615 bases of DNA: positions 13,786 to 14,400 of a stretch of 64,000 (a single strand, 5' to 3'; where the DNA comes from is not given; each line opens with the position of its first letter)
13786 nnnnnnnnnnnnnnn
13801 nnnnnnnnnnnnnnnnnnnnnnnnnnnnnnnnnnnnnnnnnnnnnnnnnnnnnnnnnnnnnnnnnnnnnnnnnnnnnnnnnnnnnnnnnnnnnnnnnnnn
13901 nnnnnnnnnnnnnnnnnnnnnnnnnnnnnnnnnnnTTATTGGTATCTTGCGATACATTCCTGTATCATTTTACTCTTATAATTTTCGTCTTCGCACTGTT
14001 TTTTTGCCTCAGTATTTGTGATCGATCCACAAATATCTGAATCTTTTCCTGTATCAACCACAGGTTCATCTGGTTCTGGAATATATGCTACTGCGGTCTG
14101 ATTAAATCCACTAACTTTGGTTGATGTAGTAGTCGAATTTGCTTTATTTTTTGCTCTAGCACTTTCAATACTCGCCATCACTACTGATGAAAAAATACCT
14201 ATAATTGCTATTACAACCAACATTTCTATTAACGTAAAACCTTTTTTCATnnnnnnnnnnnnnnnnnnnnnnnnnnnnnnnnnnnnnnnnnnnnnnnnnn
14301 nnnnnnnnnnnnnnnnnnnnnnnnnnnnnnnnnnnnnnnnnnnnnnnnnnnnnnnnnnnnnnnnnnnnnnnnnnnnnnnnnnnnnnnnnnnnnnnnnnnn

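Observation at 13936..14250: Phage-encoded type IV prepilin-like protein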

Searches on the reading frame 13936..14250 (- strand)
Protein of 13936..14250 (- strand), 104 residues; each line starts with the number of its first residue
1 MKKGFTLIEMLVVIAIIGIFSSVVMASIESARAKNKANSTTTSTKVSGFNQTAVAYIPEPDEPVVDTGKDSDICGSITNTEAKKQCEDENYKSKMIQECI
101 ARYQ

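Call 6: search_protein_families(library=pfam, proteins=[window:13936-14250:-], max_evalue=0.01)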
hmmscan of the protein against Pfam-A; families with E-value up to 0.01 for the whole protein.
window:13936-14250:- (104 aa): 1 family
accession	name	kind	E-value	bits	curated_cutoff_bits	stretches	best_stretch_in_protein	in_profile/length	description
PF07963.17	N_methyl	-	1.6e-08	34.2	21.2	1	2-24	4-26/27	Prokaryotic N-terminal methylation motif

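Call 7: search_protein_families(library=ncbifam, proteins=[window:13936-14250:-], max_evalue=1)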
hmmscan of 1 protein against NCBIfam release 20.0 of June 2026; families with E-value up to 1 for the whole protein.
window:13936-14250:- (104 aa): 16 families
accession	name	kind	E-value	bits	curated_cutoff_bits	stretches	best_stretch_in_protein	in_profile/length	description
TIGR01708.2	typeII_sec_gspH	equivalog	8.2e-11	42.2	80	1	3-40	2-39/169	type II secretion system minor pseudopilin GspH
TIGR02532.1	IV_pilin_GFxxxE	domain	8.1e-10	38.1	16.3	1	2-24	1-23/24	prepilin-type N-terminal cleavage/methylation domain-containing protein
TIGR01710.1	typeII_sec_gspG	equivalog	3.9e-08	33.4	88.85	1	3-51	1-47/134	type II secretion system major pseudopilin GspG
NF041013.1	T4P_ComGE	equivalog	1.7e-06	28.1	49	1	2-38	3-39/83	competence type IV pilus minor pilin ComGE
NF041002.1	pilin_ComGF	equivalog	3.1e-06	27.5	80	1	2-51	1-50/139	competence type IV pilus minor pilin ComGF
NF040999.1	pilin_ComGC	equivalog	8.7e-06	25.8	75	1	2-42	1-41/84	competence type IV pilus major pilin ComGC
NF041775.1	typeIV_PilA_Myxo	equivalog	1.4e-05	25.1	400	1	3-45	11-53/214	type IV pilin protein PilA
NF007862.0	PRK10574.1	equivalog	3.6e-05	23.9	138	1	2-29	4-31/145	prepilin peptidase-dependent pilin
NF007800.0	PRK10506.1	equivalog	4.5e-05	23.3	158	1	2-90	8-95/163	prepilin peptidase-dependent protein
TIGR02596.1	TIGR02596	subfamily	5.2e-05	23.4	70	1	5-42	1-38/196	Verru_Chthon cassette protein D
NF040982.1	ComGD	equivalog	0.00016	22.1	70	1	2-30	1-29/139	competence type IV pilus minor pilin ComGD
TIGR01707.1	gspI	equivalog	0.00075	20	44.35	1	4-39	1-33/101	type II secretion system minor pseudopilin GspI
TIGR01711.1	gspJ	equivalog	0.0051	16.6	64.85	1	3-29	1-27/192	type II secretion system minor pseudopilin GspJ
TIGR02599.1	TIGR02599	subfamily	0.011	15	256.5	1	4-49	1-42/361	Verru_Chthon cassette protein C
NF047827.1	T3SSXpsH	equivalog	0.087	12.6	160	1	3-28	1-26/145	type II secretion system protein XpsH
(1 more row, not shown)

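Call 9: search_protein_families(library=phrogs, proteins=[window:13936-14250:-], max_evalue=0.001)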
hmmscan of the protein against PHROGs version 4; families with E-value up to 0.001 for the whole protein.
window:13936-14250:- (104 aa): 6 families
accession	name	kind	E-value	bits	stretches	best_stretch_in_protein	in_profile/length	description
phrog_3433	-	moron, auxiliary metabolic gene and host takeover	2.3e-09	38.5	1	2-89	19-96/127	pilin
phrog_13280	-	unknown function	2.5e-08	34.7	1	3-44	4-42/67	-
phrog_10597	-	unknown function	3.3e-06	27.9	1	2-26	4-28/59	-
phrog_27437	-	unknown function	2.3e-05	25.6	1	2-42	7-47/140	-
phrog_11263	-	unknown function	0.00014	22.6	1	2-36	1-35/72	-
phrog_11596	-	unknown function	0.0009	20.1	1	3-40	6-43/187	-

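Call 10: find_homologous_proteins(query=window:13936-14250:-, max_evalue=0.001)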
Query window:13936-14250:- (104 aa): 13 proteins with E <= 0.001 among 35 candidates.
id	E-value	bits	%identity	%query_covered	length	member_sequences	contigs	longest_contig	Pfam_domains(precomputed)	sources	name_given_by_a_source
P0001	5.8e-60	217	100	100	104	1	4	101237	PF07963.18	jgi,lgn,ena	jgi:prepilin-type N-terminal cleavage/methylation domain-containing protein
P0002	4.0e-37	144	70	100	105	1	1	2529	PF07963.18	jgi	jgi:prepilin-type N-terminal cleavage/methylation domain-containing protein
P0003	2.0e-14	71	45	99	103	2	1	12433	PF07963.18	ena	-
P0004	1.3e-7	49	39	90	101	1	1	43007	PF07963.18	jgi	jgi:prepilin-type N-terminal cleavage/methylation domain-containing protein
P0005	6.9e-6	44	41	75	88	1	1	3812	PF07963.18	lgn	-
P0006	1.1e-5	43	48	56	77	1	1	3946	PF07963.18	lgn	-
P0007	1.3e-5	43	62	40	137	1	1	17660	PF07963.18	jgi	jgi:type IV pilus assembly protein PilA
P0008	1.4e-5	43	64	43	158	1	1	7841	PF07963.18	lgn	-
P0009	1.4e-5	43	65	47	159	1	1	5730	PF07963.18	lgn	-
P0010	2.5e-5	42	39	94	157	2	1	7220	PF07963.18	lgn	-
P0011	4.9e-5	41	79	33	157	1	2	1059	PF07963.18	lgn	-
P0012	1.6e-4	40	69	31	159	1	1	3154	PF07963.18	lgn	-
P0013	2.5e-4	39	44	71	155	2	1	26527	PF07963.18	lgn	-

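Call 12: find_encoding_contigs(protein=P0001, flank=10000, max_places=4)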
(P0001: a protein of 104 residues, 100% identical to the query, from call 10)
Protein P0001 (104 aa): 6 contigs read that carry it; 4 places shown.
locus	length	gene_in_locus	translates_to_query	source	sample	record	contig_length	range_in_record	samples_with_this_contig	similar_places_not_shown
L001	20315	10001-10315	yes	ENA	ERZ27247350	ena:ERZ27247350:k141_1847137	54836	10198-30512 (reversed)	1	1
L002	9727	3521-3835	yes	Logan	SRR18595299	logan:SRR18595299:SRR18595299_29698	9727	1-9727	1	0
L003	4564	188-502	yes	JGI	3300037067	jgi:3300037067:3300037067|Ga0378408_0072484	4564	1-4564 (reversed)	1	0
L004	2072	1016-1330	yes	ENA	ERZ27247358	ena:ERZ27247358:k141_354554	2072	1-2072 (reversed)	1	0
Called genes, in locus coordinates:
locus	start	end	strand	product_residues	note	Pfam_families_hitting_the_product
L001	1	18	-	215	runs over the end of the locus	-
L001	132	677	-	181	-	-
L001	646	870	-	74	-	-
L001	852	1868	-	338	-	PF13481:AAA_25 (faint), PF00154:RecA_N, PF08423:Rad51, PF06745:ATPase (weak), PF21096:RecA_C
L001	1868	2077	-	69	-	-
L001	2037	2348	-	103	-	-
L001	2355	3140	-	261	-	-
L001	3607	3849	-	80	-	-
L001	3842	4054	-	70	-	-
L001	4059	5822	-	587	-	PF09250:Prim-Pol, PF06745:ATPase (weak), PF13481:AAA_25 (weak), PF03796:DnaB_C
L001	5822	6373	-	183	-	PF00308:Bac_DnaA, PF01695:IstB_IS21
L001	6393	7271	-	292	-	-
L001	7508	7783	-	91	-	PF18903:DUF5659 (weak)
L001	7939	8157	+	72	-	-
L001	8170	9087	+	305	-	PF01145:Band_7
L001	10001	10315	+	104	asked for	PF07963:N_methyl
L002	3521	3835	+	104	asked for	PF07963:N_methyl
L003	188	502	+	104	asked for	PF07963:N_methyl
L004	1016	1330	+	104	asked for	PF07963:N_methyl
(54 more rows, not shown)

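Call 13: find_encoding_contigs(protein=P0003, flank=10000, max_places=3)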
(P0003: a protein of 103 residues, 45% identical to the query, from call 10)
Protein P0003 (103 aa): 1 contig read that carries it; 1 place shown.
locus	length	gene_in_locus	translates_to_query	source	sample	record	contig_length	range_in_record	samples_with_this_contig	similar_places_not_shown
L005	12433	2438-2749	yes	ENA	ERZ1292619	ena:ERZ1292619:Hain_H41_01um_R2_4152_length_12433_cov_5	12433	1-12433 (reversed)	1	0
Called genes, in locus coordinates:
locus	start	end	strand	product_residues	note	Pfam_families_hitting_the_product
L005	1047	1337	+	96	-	-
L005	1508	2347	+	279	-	PF01145:Band_7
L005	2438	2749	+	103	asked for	PF07963:N_methyl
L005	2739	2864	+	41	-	-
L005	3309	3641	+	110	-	-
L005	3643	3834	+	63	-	-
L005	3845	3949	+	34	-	-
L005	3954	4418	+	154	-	-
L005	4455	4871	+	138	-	-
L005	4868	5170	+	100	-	-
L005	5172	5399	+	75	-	-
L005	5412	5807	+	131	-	PF05766:NinG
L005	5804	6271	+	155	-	PF01844:HNH (weak)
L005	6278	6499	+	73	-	-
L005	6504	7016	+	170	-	-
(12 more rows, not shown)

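Call 14: find_encoding_contigs(protein=P0004, flank=10000, max_places=3)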
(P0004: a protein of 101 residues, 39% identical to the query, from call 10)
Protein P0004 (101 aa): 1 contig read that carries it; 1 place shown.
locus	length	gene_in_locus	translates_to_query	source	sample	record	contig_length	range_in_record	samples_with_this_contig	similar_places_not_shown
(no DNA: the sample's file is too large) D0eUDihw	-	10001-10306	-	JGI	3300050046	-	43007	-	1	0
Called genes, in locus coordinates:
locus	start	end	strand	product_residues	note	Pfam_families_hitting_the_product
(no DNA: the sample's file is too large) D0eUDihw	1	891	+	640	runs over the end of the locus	-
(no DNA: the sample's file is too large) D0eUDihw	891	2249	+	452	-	-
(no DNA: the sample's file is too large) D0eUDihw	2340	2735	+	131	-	-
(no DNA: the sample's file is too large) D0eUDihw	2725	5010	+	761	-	-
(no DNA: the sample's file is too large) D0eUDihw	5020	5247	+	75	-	-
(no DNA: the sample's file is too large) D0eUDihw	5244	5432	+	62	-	-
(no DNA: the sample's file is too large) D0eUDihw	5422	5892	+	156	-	PF00085:Thioredoxin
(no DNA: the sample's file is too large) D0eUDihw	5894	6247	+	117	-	-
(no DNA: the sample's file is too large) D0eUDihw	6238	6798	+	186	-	PF01510:Amidase_2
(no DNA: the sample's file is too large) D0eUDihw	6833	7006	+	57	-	-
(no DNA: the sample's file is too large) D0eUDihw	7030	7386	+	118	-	-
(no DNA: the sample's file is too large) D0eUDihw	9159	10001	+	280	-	PF01145:Band_7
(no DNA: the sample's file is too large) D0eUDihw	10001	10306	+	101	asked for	PF07963:N_methyl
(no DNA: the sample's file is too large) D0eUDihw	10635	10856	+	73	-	-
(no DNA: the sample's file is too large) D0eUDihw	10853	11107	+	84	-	PF13936:HTH_38 (weak)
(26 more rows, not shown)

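Call 15: find_encoding_contigs(protein=P0002, flank=10000, max_places=3)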
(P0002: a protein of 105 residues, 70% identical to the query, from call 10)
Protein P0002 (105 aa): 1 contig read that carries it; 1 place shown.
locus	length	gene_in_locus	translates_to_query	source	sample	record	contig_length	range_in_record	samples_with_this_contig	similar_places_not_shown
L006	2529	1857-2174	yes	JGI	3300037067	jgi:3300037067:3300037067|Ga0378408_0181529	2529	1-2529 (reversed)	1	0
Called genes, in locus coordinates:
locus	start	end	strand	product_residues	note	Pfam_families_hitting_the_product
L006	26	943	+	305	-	PF01145:Band_7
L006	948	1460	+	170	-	-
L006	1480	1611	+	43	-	-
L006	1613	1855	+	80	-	-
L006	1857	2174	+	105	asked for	PF07963:N_methyl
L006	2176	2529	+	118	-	?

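Call 21: search_dna_similar(query=window:13936-14250:-, collection=phages, mode=protein, max_evalue=0.001, max_rows=30)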
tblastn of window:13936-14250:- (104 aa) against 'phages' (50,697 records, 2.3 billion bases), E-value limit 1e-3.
No match.

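Call 31: find_related_loci(query=window:13936-14250:-, collection=viral_contigs, flank=6000)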
Query window:13936-14250:- (104 aa) in viral_contigs; peptide patterns used: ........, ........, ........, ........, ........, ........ (x = any residue, [..] = any of these).
47 stretches matched a pattern; 26 encode a relative of the query (tblastn E <= 1e-3); 26 distinct loci.
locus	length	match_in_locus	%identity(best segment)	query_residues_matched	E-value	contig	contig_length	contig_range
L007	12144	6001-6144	65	1-45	5e-13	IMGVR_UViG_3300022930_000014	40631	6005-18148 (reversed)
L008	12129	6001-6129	60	1-43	3e-12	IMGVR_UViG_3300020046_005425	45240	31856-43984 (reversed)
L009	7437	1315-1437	56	1-41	1e-9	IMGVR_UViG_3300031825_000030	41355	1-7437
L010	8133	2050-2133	71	1-28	1e-8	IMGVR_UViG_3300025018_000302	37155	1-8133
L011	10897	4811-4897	66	1-29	3e-8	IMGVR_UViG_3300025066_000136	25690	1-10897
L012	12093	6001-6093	71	1-31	5e-8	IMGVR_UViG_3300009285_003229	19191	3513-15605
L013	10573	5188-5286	55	1-33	8e-8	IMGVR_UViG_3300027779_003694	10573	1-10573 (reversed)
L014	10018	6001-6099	55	1-33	8e-8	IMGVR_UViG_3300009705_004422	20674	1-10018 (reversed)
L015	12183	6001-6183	38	1-56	1e-7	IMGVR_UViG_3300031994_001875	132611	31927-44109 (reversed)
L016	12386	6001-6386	56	1-32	1e-7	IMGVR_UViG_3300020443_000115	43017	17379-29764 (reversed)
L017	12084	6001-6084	61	1-28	1e-7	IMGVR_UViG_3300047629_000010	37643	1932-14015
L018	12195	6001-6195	38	1-62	2e-7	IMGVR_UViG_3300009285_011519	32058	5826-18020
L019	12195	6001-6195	38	1-62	2e-7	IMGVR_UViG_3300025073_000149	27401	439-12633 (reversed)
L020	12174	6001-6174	39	1-62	3e-7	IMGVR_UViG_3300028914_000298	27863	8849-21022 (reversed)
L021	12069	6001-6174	35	1-62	4e-7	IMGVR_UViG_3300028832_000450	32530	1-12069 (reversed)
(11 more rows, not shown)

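Call 53: predict_structure(alignment_id=A4)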
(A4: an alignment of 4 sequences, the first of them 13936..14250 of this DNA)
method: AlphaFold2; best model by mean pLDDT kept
length: 104 residues; sequences in the alignment: 4
mean_pLDDT: 56.4   pTM: 0.24
mean pLDDT of the five models: 56.4, 54.8, 52.7, 50.1, 45.9
residues with pLDDT >= 90: 0; 70-90: 20; 50-70: 41; < 50: 43
segments of 3 or more residues with pLDDT < 50: 35-71, 101-104
pLDDT, mean of each block of 10 residues (from residue 1): 70 84 64 46 37 41 43 64 65 56 43
secondary structure, 60 per line:
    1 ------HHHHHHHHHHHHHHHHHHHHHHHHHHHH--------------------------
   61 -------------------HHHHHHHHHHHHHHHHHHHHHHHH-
elements in order: H7-34 H80-103

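Call 63: search_protein_families(library=padloc, proteins=[window:13936-14250:-], max_evalue=0.01)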
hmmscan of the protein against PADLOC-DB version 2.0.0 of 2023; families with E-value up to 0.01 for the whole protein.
window:13936-14250:- (104 aa): 0 families
